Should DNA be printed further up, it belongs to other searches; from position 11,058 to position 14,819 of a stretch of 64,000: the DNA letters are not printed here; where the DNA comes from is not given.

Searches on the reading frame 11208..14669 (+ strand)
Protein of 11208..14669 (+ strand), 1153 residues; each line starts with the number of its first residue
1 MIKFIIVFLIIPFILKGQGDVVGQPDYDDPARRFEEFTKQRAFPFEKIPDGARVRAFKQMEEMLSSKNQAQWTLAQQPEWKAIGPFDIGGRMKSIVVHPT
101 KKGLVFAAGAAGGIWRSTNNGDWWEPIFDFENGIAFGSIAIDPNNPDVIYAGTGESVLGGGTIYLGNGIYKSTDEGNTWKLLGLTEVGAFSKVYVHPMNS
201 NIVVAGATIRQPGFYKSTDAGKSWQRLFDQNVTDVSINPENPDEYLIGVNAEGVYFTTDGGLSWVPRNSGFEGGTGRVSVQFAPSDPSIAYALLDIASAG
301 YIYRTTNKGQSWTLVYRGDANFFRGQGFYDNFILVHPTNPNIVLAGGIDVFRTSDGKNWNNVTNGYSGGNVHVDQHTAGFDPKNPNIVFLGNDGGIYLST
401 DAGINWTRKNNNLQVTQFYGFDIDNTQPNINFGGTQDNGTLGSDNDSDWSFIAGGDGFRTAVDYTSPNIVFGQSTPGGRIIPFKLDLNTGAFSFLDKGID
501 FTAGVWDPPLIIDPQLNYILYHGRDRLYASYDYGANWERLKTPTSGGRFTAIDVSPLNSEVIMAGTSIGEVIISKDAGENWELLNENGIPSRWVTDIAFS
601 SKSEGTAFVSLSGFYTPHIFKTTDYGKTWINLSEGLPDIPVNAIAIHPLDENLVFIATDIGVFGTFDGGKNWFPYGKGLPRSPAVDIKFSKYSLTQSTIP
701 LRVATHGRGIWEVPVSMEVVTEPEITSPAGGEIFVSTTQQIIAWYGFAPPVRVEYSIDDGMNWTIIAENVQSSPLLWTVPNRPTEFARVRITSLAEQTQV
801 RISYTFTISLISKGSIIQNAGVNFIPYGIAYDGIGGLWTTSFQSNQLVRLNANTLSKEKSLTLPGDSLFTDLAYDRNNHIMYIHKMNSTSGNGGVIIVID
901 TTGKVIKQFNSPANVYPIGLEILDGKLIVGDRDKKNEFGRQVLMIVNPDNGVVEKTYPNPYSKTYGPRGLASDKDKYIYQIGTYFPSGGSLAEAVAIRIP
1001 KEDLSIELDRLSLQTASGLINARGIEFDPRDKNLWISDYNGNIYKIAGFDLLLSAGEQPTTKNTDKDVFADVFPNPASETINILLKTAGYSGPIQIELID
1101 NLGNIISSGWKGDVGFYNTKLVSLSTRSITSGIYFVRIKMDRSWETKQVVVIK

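Call 79: search_protein_families(library=pfam, proteins=[window:11208-14669:+], max_evalue=0.000001)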
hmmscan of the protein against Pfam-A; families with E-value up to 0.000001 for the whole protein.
window:11208-14669:+ (1153 aa): 4 families
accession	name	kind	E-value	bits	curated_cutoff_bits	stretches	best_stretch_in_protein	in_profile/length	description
PF15902.12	Sortilin-Vps10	-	4.3e-33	115.2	33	1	214-319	3-116/446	Sortilin, neurotensin receptor 3,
PF02012.26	BNR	-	4.2e-11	41.5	27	0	397-407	1-11/12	BNR/Asp-box repeat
PF14870.12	PSII_BNR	-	2.3e-09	37.4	27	0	169-414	40-274/303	Photosynthesis system II assembly factor YCF48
PF18962.6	Por_Secre_tail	-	3.3e-09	37.4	27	1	1072-1151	1-75/75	Secretion system C-terminal sorting domain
